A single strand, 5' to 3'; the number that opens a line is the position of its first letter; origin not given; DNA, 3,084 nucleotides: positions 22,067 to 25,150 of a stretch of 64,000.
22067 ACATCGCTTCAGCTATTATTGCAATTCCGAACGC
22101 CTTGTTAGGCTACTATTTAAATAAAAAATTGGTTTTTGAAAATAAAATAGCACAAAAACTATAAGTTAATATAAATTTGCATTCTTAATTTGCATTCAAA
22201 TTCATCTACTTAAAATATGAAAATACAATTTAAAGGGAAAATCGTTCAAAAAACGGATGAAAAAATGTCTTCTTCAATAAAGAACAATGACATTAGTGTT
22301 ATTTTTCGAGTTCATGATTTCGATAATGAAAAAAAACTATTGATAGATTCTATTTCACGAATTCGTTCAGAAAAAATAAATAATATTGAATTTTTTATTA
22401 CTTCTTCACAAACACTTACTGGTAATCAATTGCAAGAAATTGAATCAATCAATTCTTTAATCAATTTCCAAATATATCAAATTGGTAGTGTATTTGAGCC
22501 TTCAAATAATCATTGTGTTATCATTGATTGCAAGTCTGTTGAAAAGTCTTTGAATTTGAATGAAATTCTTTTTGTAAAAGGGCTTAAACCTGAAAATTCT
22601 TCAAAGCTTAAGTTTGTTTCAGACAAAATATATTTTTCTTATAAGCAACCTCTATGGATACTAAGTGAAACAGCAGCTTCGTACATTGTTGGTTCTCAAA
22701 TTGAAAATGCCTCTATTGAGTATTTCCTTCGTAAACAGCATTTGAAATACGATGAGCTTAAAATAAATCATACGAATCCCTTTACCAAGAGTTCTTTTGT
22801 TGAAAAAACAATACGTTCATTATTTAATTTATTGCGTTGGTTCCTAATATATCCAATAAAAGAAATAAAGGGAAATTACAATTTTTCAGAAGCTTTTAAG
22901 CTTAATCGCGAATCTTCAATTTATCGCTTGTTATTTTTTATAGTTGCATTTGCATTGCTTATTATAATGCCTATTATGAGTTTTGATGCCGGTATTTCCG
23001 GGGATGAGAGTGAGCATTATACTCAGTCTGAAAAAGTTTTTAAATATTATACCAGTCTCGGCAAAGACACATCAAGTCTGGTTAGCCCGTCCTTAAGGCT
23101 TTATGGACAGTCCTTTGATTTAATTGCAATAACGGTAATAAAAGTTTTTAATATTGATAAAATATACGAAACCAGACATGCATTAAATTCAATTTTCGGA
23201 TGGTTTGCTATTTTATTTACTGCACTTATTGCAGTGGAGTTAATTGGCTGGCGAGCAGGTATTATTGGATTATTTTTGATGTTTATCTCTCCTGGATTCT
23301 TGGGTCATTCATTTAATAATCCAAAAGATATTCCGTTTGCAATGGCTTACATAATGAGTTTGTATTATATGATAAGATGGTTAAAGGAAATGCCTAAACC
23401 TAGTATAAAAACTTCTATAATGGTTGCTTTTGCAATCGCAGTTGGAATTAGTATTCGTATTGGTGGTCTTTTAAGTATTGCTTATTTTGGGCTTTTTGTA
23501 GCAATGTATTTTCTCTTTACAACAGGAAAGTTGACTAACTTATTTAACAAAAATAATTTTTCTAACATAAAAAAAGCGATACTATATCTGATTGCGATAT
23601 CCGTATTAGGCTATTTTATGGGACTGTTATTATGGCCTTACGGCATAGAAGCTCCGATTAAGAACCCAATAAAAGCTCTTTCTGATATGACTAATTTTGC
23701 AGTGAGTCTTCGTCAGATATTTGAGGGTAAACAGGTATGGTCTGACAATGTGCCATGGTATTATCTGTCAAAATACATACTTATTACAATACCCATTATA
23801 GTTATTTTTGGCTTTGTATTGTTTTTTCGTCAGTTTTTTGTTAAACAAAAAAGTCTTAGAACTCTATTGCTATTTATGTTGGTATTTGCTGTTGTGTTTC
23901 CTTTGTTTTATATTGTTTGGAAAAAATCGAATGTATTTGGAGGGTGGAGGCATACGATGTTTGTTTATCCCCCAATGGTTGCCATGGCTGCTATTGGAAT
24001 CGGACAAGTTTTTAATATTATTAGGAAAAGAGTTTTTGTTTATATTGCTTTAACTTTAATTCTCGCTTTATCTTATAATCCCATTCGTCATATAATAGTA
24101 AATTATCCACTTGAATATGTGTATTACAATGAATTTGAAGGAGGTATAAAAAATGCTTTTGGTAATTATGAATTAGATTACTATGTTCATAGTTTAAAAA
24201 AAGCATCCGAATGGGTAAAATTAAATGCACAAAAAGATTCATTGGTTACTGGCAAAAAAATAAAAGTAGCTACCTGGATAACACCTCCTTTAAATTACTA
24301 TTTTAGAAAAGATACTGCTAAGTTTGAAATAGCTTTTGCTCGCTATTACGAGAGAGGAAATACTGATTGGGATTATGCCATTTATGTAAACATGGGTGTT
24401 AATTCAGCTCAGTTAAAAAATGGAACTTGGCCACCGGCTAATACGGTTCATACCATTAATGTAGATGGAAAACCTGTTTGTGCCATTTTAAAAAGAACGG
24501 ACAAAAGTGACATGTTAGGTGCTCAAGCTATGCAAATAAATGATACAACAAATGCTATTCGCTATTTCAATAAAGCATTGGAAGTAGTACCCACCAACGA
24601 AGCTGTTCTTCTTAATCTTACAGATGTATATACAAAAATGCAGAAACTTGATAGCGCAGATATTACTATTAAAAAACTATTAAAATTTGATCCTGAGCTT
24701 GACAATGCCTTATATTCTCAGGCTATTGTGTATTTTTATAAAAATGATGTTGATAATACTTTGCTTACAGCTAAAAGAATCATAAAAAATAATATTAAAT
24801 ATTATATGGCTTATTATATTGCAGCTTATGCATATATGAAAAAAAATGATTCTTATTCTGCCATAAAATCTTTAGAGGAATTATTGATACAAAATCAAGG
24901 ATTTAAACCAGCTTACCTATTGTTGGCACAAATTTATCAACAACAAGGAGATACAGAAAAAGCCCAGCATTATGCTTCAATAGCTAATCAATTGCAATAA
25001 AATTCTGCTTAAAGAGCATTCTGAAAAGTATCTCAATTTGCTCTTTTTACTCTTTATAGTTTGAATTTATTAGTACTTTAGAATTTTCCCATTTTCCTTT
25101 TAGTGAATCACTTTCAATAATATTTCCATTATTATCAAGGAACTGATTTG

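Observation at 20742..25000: GtrB-like / GtrA / GT-C-TPR delivery module directly coupled to the unusual sugar pathway; no Wzx, Wzy or initiating transferase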

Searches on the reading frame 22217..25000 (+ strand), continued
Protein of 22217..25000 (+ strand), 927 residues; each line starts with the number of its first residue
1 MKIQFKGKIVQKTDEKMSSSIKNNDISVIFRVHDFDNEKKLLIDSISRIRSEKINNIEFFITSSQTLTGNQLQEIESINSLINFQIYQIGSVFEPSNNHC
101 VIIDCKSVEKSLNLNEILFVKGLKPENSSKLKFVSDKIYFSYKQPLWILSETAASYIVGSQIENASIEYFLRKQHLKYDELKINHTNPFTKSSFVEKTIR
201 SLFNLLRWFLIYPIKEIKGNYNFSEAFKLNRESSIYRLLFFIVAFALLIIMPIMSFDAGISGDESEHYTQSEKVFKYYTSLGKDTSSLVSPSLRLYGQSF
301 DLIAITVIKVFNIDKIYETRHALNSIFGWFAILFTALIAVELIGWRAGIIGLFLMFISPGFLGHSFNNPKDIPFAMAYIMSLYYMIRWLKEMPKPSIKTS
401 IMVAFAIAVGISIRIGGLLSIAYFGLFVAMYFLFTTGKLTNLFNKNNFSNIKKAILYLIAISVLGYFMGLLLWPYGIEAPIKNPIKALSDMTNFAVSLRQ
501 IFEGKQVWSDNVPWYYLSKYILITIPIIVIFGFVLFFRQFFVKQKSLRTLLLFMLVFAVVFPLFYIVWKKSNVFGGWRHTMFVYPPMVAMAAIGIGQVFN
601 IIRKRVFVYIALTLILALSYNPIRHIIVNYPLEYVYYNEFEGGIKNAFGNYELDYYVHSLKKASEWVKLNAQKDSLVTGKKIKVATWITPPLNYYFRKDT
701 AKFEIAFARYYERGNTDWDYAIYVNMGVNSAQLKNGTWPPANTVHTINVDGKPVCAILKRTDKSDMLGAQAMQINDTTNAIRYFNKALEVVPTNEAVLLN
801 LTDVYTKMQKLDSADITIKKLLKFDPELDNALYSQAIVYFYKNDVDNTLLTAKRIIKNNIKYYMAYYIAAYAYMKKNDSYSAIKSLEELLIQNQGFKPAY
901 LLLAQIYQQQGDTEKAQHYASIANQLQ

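Call 34: search_protein_families(library=pfam, proteins=[L071:8237-9016:+, L057:12184-13347:+, L039:6508-7740:-, L070:12131-13984:-, L017:6983-8122:-, L061:12960-14399:+, L020:5308-6435:+, L073:12246-13022:-, L010:7855-8688:+, L079:13051-13917:-], max_evalue=0.001)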
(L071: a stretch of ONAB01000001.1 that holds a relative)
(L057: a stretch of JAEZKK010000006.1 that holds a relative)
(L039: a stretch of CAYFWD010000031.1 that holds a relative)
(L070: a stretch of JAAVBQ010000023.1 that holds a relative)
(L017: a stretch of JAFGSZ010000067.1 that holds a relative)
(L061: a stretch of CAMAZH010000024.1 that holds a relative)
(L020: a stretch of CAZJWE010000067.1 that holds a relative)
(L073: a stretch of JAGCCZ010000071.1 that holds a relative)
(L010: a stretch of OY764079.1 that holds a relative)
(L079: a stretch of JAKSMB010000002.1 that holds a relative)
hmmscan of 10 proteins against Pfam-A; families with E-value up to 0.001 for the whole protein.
L071:8237-9016:+ (259 aa): 4 families
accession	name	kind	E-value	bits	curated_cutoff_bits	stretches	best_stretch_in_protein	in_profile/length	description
PF13489.12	Methyltransf_23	-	2.1e-11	44.2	27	1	24-160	5-124/164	Methyltransferase domain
PF08241.18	Methyltransf_11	-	5.1e-07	30.7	21.2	1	46-129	1-84/95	Methyltransferase domain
PF08242.18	Methyltransf_12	-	5.2e-05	24.3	30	1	46-129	1-89/98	Methyltransferase domain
PF13649.12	Methyltransf_25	-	0.0001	23.4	27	1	45-129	1-90/97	Methyltransferase domain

L057:12184-13347:+ (387 aa): 4 families
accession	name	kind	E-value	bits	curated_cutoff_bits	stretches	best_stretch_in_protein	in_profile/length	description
PF19583.5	ODP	-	2.4e-23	83.4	27.2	1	34-223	3-194/194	ODP family beta lactamase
PF00258.30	Flavodoxin_1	-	1.9e-12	48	25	1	251-374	1-123/143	Flavodoxin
PF00753.33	Lactamase_B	-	3.3e-11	43.9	22.7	1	34-222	6-196/196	Metallo-beta-lactamase superfamily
PF12706.13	Lactamase_B_2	-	0.00038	20.6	27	1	46-148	4-116/200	Beta-lactamase superfamily domain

L039:6508-7740:- (410 aa): 1 family
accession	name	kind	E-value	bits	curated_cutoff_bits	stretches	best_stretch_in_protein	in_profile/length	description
PF04932.20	Wzy_C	-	6.6e-23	81.6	31.7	1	197-349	2-148/149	O-Antigen ligase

L070:12131-13984:- (617 aa): 3 families
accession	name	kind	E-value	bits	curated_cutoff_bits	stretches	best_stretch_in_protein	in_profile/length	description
PF17768.7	RecJ_OB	-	1.5e-28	99.4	27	1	505-612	1-107/107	RecJ OB domain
PF01368.27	DHH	-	3.2e-24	86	28.1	1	96-248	1-123/125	DHH family, N-terminal domain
PF02272.25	DHHA1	-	2.7e-16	60.3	25.9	1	398-490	8-100/102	DHHA1 domain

L017:6983-8122:- (379 aa): 1 family
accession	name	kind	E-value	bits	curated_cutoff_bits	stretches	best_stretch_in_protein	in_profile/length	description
PF25594.1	GldB_lipo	-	1.1e-98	331.1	27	1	65-379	2-309/309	Gliding motility protein GldB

L061:12960-14399:+ (479 aa): 4 families
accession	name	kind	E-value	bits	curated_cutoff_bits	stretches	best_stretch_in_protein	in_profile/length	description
PF01593.30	Amino_oxidase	-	1.7e-17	64.3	19.8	1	11-304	2-295/443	Flavin containing amine oxidoreductase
PF13450.12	NAD_binding_8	-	3.3e-11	43.7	21.9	1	5-72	1-65/68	NAD(P)-binding Rossmann-like domain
PF07992.20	Pyr_redox_2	-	2.3e-07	30.9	26.1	0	1-28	1-26/291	Pyridine nucleotide-disulphide oxidoreductase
PF03275.19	GLF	-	2.2e-05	24.7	26.3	0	151-351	2-161/203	UDP-galactopyranose mutase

L020:5308-6435:+ (375 aa): 2 families
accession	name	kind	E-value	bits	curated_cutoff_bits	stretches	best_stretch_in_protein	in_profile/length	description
PF04055.27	Radical_SAM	-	1.6e-18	67.9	29.5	1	72-243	1-163/166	Radical SAM superfamily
PF19288.4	CofH_C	-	6.3e-15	55.6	27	1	254-371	2-120/125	CofH/MqnC C-terminal region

L073:12246-13022:- (258 aa): 2 families
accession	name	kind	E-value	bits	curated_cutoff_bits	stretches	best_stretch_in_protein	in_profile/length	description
PF00288.32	GHMP_kinases_N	-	2.2e-19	69.9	22.3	1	66-141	1-85/87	GHMP kinases N terminal domain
PF08544.19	GHMP_kinases_C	-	1.4e-09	38.7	21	1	200-257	9-72/85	GHMP kinases C terminal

L010:7855-8688:+ (277 aa): 3 families
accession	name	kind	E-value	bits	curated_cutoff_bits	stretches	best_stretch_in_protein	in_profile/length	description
PF00535.33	Glycos_transf_2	-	2e-32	112.9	23.3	1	9-163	1-151/168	Glycosyl transferase family 2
PF13641.12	Glyco_tranf_2_3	-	2.1e-14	54.5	27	1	8-112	3-115/230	Glycosyltransferase like family 2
PF10111.15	Glyco_tranf_2_2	-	3.8e-09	36.9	27.3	1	10-149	4-149/276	Glycosyltransferase like family 2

L079:13051-13917:- (288 aa): 2 families
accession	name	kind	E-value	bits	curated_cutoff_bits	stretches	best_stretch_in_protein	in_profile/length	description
PF02588.21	YitT_membrane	-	1.8e-51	174.9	24.3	1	14-220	1-204/205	Uncharacterised 5xTM membrane BCR, YitT family COG1284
PF10035.14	DUF2179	-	8.7e-17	61.1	22.8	1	226-280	1-55/55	Uncharacterized protein conserved in bacteria (DUF2179)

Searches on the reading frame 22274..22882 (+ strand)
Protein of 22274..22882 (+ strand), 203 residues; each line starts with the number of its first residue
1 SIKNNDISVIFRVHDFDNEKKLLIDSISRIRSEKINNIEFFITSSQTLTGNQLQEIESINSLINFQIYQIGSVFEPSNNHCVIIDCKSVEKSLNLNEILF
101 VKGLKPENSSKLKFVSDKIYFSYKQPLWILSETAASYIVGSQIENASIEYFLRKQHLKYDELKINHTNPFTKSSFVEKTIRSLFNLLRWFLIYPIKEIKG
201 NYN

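Call 50: search_protein_families(library=pfam, alignment_id=A3, max_evalue=0.1)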
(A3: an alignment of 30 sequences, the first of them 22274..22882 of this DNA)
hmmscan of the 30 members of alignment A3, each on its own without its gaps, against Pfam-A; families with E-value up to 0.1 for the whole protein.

A. member 1, window:22274-22882:+ (203 aa): 2 families
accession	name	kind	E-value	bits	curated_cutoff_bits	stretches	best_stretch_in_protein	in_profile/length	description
PF08358.15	Flexi_CP_N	-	0.01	16.2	21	1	130-174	5-48/52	Carlavirus coat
PF24502.1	Ig_TMEM131homol_3rd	-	0.026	15.5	27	1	59-108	32-81/97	TMEM131 homolog third Ig-like domain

B. families by the number of members that match (of 30 scanned): 15 families
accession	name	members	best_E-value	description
PF00535.33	Glycos_transf_2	10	1.5e-08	Glycosyl transferase family 2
PF05679.22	CHGN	2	0.0022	Chondroitin N-acetylgalactosaminyltransferase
PF24502.1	Ig_TMEM131homol_3rd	2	0.0074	TMEM131 homolog third Ig-like domain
PF08358.15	Flexi_CP_N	2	0.01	Carlavirus coat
PF22192.2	GtgE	1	0.01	GtgE peptidase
PF16042.10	DUF4794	1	0.021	Domain of unknown function (DUF4794)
PF13641.12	Glyco_tranf_2_3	1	0.028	Glycosyltransferase like family 2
PF02673.24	BacA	1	0.031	Bacitracin resistance protein BacA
PF19229.4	DUF5882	1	0.037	Family of unknown function (DUF5882)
PF11581.13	Argos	1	0.041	Antagonist of EGFR signalling, Argos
PF01937.24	ARMT1-like_dom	1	0.057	Damage-control phosphatase ARMT1-like domain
PF05543.19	Peptidase_C47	1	0.063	Staphopain peptidase C47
PF18229.6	GcnA_N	1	0.069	N-acetyl-beta-D-glucosaminidase N-terminal domain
PF11726.14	YagK_YfjJ_C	1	0.083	YagK/YfjJ C-terminal domain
PF13358.12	DDE_3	1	0.093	DDE superfamily endonuclease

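Call 61: predict_structure(alignment_id=A4)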
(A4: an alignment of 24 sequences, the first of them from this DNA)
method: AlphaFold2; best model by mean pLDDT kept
length: 203 residues; sequences in the alignment: 24
mean_pLDDT: 82.3   pTM: 0.77
mean pLDDT of the five models: 82.3, 81.1, 80.8, 79.4, 78.9
residues with pLDDT >= 90: 33; 70-90: 155; 50-70: 11; < 50: 4
segments of 3 or more residues with pLDDT < 50: none
pLDDT, mean of each block of 10 residues (from residue 1): 72 87 85 78 82 83 82 86 88 82 88 73 76 91 86 91 84 76 80 82 64
secondary structure, 60 per line:
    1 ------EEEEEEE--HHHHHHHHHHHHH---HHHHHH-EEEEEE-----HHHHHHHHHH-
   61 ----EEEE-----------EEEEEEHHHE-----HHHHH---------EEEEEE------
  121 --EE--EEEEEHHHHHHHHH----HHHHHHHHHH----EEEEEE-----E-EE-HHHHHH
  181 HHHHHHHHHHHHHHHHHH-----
elements in order: E7-13 H16-28 H32-37 E39-44 H50-59 E65-68 E80-85 H95-99 E109-114 E127-131 H132-140 H145-154 E159-164 H175-198

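Call 63: fold_search(model_id=the predicted structure, library=pdb)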
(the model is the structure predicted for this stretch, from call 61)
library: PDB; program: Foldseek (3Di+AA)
matches with E <= 10: 1476; with E <= 0.001: 147
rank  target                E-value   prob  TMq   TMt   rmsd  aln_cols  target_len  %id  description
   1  6h1j_B                5.5e-06  1.00  0.50  0.36   7.8       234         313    9  TarP native (released 2018-09-26)
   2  5eke_A                8.6e-06  1.00  0.47  0.36  15.7       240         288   12  Structure of the polyisoprenyl-phosphate glycosyltransferase GtrB (F215A mutant) (released 2016-01-06)
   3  5ekp_A                8.6e-06  1.00  0.46  0.35  17.0       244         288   13  Structure of the polyisoprenyl-phosphate glycosyltransferase GtrB (WT) (released 2016-01-06)
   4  8bz6_B                9.8e-06  1.00  0.51  0.21   8.2       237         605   11  Crystal structure of the L. monocytogenes RmlT in complex with UDP-glucose (released 2023-12-27)
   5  9nye_A                1.1e-05  1.00  0.53  0.39   7.4       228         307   11  Cryo-EM structure of the glycosyltransferase GtrB in the apo state (octamer volume) (released 2025-12-17)
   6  6h1j_C                1.1e-05  1.00  0.48  0.34   6.1       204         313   13  TarP native (released 2018-09-26)
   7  8vh8_B                1.6e-05  1.00  0.50  0.23   7.5       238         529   12  Crystal structure of heparosan synthase 2 from Pasteurella multocida at 2.85 A (released 2024-09-04)
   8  6yv7_A                1.7e-05  1.00  0.58  0.38   7.3       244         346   11  Mannosyltransferase PcManGT from Pyrobaculum calidifontis (released 2020-07-22)
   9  6yv7_B                2.1e-05  1.00  0.53  0.34   6.1       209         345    9  Mannosyltransferase PcManGT from Pyrobaculum calidifontis (released 2020-07-22)
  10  9jma_A                2.4e-05  1.00  0.50  0.35   9.5       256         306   11  Crystal structure of glycosyltransferase AvpGT (released 2025-01-29)
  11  8bz7_D                2.6e-05  1.00  0.51  0.21   8.2       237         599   11  Crystal structure of the L. monocytogenes RmlT in complex with TDP-rhamnose (released 2023-12-27)
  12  6p61_C                2.9e-05  1.00  0.48  0.50   6.7       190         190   13  Structure of a Glycosyltransferase from Leptospira borgpetersenii serovar Hardjo-bovis (strain JB197) (released 2019-07-10)
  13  6h21_B                2.9e-05  1.00  0.48  0.34   7.6       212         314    9  TarP-UDP-GlcNAc-Mn (released 2018-09-26)
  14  9fmv_A                3.3e-05  1.00  0.49  0.15   5.7       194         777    8  Cryo-EM structure of the c-di-GMP-free synthase:pEtN transferase complex (BcsA-Bct-G3) from the E. coli cellulose secr (released 2024-10-16)
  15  6h4f_I                3.5e-05  1.00  0.48  0.34   6.4       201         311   11  TarP-3RboP (released 2018-09-26)
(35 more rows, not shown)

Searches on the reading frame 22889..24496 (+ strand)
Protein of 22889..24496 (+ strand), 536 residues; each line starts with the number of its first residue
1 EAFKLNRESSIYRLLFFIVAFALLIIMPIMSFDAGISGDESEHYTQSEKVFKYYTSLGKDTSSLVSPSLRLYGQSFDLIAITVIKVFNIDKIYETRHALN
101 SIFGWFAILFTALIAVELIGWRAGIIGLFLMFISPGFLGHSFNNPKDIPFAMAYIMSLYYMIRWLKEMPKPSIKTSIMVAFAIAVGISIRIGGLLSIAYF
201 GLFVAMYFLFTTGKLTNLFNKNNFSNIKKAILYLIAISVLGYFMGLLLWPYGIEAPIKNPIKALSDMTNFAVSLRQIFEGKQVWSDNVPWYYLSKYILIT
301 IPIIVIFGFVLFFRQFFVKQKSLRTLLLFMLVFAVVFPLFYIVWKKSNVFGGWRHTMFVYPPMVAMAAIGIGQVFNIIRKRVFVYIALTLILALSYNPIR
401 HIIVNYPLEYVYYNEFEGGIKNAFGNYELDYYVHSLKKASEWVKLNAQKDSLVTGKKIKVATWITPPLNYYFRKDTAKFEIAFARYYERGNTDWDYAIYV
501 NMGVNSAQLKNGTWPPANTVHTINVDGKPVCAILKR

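Call 45: search_solved_structures(query=A2, max_evalue=10, show_alignments=3)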
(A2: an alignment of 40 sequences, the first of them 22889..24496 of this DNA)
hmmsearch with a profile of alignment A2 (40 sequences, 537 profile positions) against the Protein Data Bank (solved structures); distinct sequences matched with E-value up to 10: 10.
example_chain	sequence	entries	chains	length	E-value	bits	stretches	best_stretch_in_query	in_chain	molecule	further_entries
31zn_A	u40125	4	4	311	0.54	11.9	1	430-523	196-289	SAP30-binding protein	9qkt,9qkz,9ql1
8e1e_A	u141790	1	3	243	0.56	11.9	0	7-46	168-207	SG122_C3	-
9vuh_C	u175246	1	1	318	0.57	11.8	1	430-523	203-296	SAP30-binding protein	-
8q3v_F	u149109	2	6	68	0.8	11.4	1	90-142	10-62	Tetrahydromethanopterin S-methyltransferase subunit F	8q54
3puf_B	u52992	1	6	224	1.5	10.4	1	426-489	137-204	Ribonuclease H2 subunit B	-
3p56_B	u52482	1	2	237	1.6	10.3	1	426-489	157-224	Ribonuclease H2 subunit B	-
5mv7_A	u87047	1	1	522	2.1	10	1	423-452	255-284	Unconventional myosin-VIIb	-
5xbf_A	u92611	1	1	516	2.1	10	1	423-452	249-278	Unconventional myosin-VIIb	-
5mv8_A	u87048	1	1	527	2.2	9.9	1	423-452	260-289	Unconventional myosin-VIIb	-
8yjz_G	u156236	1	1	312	2.9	9.5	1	426-489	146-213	Ribonuclease H2 subunit B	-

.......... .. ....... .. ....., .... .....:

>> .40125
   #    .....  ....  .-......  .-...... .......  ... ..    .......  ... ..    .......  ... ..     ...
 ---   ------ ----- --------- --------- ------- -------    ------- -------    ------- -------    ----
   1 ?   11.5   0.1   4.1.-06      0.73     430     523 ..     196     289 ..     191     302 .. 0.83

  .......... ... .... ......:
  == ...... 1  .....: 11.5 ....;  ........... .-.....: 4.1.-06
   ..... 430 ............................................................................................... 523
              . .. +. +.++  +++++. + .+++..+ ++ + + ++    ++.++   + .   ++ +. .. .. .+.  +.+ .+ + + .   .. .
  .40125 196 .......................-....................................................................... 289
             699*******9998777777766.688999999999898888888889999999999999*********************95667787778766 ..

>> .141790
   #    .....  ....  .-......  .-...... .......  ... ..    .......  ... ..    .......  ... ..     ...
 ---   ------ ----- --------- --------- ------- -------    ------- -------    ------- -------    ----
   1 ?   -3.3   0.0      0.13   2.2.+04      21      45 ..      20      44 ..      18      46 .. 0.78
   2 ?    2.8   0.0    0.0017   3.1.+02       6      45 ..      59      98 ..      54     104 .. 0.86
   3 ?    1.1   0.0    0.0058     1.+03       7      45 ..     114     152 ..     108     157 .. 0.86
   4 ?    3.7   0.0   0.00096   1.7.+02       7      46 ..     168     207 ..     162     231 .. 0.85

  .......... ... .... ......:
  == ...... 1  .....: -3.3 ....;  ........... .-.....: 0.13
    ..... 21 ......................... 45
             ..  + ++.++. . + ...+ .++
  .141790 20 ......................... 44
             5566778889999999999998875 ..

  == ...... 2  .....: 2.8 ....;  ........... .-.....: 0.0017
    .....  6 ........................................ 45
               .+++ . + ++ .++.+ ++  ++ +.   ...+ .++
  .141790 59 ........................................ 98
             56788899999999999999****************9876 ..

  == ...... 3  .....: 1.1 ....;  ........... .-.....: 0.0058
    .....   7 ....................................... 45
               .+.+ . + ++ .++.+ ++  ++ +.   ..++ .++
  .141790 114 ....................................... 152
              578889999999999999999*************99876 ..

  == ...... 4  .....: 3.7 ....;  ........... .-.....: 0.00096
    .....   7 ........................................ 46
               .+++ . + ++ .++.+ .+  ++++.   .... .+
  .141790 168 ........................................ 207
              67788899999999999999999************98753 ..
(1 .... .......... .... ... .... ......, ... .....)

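Call 46: search_protein_families(library=pfam, alignment_id=A2, max_evalue=0.1)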
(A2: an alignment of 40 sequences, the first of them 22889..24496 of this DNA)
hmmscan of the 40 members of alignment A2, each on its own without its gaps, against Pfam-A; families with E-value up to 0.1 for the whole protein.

A. member 1, window:22889-24496:+ (536 aa): 2 families
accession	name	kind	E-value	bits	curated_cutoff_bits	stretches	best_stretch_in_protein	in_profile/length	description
PF13231.12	PMT_2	-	0.0012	19.5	26.1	1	102-237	30-154/160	Dolichyl-phosphate-mannose-protein mannosyltransferase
PF11804.13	DUF3325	-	0.007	16.9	26.8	0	91-132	29-70/101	Protein of unknown function (DUF3325)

B. families by the number of members that match (of 40 scanned): 16 families
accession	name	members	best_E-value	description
PF13231.12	PMT_2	26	1.5e-07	Dolichyl-phosphate-mannose-protein mannosyltransferase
PF02366.24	PMT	19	3.5e-10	Dolichyl-phosphate-mannose-protein mannosyltransferase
PF19589.4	DUF6095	5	0.0089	Family of unknown function (DUF6095)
PF11804.13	DUF3325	3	0.0037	Protein of unknown function (DUF3325)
PF03597.20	FixS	2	0.053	Cytochrome oxidase maturation protein cbb3-type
PF20176.3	DUF6541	1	1.6e-07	Family of unknown function (DUF6541)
PF01027.25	Bax1-I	1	0.00028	Inhibitor of apoptosis-promoting Bax1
PF09490.15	CbtA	1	0.0043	Probable cobalt transporter subunit (CbtA)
PF01901.21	O_anti_polymase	1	0.015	Putative O-antigen polymerase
PF24677.1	DUF7657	1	0.045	Domain of unknown function (DUF7657)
PF08294.17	TIM21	1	0.058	TIM21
PF17329.7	DUF5367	1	0.059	Family of unknown function (DUF5367)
PF21297.3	MID51-like_C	1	0.073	Mitochondrial dynamics protein MID51-like, C-terminal domain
PF14610.12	Psg1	1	0.079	Ykl077w/Psg1 (Pma1 Stabilization in Golgi)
PF01373.23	Glyco_hydro_14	1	0.096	Glycosyl hydrolase family 14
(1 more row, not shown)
